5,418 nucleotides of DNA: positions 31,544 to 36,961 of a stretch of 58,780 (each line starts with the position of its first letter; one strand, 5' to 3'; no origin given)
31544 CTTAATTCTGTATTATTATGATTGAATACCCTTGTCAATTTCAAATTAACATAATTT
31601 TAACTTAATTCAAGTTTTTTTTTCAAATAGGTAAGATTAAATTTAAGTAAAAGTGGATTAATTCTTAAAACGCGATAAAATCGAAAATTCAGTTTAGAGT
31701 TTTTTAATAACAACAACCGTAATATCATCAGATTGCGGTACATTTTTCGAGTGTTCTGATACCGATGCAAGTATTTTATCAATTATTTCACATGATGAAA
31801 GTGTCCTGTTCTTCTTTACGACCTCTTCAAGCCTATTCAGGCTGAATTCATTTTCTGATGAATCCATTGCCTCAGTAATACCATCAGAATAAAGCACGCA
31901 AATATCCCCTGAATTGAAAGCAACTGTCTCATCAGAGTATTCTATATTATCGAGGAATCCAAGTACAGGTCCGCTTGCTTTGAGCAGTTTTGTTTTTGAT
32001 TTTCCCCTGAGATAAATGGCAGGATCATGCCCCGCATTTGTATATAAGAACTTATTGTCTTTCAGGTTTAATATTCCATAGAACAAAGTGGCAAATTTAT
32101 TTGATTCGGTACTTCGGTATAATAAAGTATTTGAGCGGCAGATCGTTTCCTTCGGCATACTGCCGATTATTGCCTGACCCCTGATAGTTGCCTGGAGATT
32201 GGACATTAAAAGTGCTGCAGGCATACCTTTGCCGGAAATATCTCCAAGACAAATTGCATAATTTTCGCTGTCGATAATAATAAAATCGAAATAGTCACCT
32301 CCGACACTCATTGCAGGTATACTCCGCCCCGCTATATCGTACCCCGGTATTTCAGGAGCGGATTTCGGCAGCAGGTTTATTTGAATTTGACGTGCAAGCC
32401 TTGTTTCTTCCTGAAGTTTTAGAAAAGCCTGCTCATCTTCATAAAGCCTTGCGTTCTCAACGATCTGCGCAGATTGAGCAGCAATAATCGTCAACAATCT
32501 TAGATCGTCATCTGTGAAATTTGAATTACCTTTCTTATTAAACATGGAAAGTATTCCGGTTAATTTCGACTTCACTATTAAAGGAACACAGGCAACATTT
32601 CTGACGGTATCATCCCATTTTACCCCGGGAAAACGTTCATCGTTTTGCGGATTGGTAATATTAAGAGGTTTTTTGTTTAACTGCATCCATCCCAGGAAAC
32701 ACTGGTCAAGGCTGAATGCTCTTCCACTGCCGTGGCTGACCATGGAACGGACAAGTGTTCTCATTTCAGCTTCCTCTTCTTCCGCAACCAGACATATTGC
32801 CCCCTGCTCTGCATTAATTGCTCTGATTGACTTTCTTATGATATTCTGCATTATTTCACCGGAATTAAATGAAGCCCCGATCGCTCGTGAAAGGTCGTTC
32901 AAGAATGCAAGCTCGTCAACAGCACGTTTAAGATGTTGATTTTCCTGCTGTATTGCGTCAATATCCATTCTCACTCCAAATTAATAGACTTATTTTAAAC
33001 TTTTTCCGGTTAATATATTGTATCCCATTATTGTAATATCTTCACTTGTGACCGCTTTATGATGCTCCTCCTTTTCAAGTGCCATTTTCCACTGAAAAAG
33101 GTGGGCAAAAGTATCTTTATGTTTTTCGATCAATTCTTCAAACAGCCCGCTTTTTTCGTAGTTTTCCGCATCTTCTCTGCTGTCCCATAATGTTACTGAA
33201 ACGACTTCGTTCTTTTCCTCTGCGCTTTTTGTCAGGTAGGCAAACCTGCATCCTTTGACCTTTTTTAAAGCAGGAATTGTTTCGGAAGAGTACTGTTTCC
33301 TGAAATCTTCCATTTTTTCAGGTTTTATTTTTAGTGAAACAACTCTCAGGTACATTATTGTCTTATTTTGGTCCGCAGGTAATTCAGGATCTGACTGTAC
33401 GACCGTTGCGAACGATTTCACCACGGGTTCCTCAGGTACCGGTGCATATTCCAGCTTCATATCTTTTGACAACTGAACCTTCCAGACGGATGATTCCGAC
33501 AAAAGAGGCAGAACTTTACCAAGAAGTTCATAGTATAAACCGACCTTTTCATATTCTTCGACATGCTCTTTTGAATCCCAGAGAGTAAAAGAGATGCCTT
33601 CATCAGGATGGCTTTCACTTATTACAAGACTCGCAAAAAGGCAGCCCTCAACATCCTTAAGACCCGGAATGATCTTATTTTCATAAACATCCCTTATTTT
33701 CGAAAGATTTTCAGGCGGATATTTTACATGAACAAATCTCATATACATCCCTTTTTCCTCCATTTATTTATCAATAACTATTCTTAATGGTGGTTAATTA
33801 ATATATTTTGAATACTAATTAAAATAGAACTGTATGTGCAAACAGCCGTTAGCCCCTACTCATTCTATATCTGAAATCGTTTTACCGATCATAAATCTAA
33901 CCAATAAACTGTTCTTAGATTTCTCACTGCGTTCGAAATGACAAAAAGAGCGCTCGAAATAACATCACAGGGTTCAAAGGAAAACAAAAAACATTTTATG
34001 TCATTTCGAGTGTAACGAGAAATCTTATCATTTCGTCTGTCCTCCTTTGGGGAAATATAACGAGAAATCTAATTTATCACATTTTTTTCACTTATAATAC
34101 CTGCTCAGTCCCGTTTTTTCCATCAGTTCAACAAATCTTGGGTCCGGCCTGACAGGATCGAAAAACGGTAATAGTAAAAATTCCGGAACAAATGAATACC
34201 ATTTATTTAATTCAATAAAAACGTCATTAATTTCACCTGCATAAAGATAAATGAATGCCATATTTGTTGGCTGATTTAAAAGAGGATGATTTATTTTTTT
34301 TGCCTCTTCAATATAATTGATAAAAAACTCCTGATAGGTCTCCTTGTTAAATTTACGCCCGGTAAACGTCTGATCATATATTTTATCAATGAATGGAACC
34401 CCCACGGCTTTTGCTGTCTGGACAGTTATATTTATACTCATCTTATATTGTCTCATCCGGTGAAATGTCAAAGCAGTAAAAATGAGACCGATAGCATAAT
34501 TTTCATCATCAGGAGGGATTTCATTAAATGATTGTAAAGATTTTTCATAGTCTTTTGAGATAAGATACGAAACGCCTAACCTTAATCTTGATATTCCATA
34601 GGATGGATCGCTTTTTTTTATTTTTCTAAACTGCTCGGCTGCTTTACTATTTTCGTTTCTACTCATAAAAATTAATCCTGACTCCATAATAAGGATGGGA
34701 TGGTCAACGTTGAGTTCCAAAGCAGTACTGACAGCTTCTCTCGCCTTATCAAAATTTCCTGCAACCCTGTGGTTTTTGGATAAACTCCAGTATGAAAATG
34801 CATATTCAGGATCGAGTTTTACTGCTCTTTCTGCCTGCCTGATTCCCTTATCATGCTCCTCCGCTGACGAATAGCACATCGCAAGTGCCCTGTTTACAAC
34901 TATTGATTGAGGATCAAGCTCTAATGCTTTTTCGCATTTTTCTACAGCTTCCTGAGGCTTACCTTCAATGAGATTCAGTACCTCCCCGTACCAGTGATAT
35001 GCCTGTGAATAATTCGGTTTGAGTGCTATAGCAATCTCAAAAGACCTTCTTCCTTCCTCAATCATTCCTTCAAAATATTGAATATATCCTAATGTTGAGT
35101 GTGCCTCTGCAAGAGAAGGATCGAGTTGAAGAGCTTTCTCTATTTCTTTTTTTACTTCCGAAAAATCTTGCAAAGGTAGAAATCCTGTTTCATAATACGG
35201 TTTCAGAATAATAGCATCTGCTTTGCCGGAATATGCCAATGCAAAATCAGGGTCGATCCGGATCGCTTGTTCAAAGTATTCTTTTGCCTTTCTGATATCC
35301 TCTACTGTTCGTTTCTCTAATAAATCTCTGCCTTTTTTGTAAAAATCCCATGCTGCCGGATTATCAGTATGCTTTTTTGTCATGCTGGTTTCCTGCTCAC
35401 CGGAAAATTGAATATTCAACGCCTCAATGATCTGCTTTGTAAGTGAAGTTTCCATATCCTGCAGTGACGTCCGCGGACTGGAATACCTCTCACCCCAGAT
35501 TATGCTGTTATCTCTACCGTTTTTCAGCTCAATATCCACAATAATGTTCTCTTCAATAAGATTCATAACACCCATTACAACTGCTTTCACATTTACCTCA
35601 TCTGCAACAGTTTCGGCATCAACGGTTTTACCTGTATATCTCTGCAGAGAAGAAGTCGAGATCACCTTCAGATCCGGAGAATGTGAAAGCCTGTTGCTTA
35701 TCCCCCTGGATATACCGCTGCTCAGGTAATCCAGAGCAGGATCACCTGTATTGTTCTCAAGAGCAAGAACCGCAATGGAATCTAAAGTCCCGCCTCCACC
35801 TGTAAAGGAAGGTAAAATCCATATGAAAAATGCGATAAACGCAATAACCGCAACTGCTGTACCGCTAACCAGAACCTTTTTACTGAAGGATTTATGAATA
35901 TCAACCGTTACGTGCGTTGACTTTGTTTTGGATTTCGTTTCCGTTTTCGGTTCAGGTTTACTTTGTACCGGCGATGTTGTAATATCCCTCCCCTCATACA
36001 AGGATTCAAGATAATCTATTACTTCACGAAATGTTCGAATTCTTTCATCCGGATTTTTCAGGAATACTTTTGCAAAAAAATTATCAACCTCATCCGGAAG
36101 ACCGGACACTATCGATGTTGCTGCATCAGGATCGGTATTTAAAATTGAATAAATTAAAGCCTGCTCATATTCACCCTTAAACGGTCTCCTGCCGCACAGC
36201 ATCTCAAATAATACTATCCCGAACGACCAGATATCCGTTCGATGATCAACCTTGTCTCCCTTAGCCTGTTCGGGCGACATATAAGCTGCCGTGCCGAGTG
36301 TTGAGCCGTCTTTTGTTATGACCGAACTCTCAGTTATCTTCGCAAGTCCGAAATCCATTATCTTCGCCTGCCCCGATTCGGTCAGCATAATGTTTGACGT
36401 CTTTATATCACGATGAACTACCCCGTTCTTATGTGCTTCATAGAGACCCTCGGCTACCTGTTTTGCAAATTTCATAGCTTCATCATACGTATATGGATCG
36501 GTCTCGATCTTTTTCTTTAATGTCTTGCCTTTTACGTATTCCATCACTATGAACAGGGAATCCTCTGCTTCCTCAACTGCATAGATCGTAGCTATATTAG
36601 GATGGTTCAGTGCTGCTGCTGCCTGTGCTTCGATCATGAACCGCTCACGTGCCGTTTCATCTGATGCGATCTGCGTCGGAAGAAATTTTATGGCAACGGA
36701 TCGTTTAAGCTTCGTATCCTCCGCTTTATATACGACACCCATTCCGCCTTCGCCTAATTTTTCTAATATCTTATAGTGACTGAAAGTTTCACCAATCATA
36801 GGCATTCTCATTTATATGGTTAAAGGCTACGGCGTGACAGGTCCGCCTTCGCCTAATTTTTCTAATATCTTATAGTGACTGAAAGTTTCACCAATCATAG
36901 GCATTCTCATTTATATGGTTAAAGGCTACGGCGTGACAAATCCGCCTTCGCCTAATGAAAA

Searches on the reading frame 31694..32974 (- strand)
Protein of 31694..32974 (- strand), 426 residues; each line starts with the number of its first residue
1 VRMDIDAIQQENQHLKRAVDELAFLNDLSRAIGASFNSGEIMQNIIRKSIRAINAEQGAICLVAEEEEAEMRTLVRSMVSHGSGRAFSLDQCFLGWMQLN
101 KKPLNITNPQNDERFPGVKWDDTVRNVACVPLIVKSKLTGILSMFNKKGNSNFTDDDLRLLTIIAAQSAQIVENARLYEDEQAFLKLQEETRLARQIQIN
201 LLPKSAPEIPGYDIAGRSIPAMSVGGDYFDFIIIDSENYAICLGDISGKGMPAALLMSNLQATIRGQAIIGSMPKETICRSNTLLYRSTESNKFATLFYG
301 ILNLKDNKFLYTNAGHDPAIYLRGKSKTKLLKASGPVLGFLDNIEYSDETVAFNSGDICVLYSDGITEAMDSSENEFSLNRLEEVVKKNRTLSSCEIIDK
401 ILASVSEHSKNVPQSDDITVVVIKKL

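Call 86: search_protein_families(library=pfam, proteins=[window:31694-32974:-], max_evalue=0.00001)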
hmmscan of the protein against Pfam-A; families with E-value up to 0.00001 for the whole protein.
window:31694-32974:- (426 aa): 4 families
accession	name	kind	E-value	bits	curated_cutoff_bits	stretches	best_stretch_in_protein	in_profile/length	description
PF07228.17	SpoIIE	-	6.8e-47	160.3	25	1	236-424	2-190/192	Stage II sporulation protein E (SpoIIE)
PF01590.32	GAF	-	6.6e-12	46.5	22.4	1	40-170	4-131/133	GAF domain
PF13185.12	GAF_2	-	1.1e-11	45.5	28.6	1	40-173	6-136/136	GAF domain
PF13492.12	GAF_3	-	1.3e-09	38.9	27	1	39-174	3-129/129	GAF domain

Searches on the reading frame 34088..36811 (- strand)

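Call 86: search_protein_families(library=pfam, proteins=[window:34088-36811:-], max_evalue=0.00001)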
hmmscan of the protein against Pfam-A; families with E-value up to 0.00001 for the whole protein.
window:34088-36811:- (907 aa): 15 families
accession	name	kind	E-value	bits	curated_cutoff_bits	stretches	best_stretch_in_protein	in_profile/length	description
PF00069.31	Pkinase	-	7.5e-58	196.4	31.7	1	13-259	1-253/263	Protein kinase domain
PF07714.23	PK_Tyr_Ser-Thr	-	5.2e-45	154.2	23.1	1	14-266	2-256/258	Protein tyrosine and serine/threonine kinase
PF07719.23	TPR_2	-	8.6e-25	85.2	27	0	616-635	14-33/34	Tetratricopeptide repeat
PF00515.34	TPR_1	-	5.4e-22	77.1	27.8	0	616-635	14-33/34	Tetratricopeptide repeat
PF14559.12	TPR_19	-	9.6e-18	64.7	25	1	615-677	3-64/68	Tetratricopeptide repeat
PF13432.12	TPR_16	-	2.6e-17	63.4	32.7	0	680-737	6-63/65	Tetratricopeptide repeat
PF13431.12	TPR_17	-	3.5e-17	61.6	24.4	0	593-623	4-33/34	Tetratricopeptide repeat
PF13181.12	TPR_8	-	7.1e-16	57.4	25.7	0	504-522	15-33/34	Tetratricopeptide repeat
PF13414.12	TPR_11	-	9.3e-15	54.5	26.8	0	558-579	18-39/42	TPR repeat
PF13428.12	TPR_14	-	1.2e-13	50.6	23.5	0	604-644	3-42/44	Tetratricopeptide repeat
PF13424.12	TPR_12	-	5.7e-12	46.1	30.1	0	603-667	4-75/77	Tetratricopeptide repeat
PF03109.22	ABC1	-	1.3e-06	28.2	22.9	1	81-159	138-216/244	ABC1 atypical kinase-like domain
PF17667.7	Pkinase_fungal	-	1.7e-06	27.4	24.1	1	127-202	303-384/387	Fungal protein kinase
PF23914.1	TPR_CcmH_CycH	-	2.8e-06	27.7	42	0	559-659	41-143/158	Cytochrome c-type biogenesis protein H TPR domain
PF13371.12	TPR_9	-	5.4e-06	26.8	35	0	681-731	5-55/73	Tetratricopeptide repeat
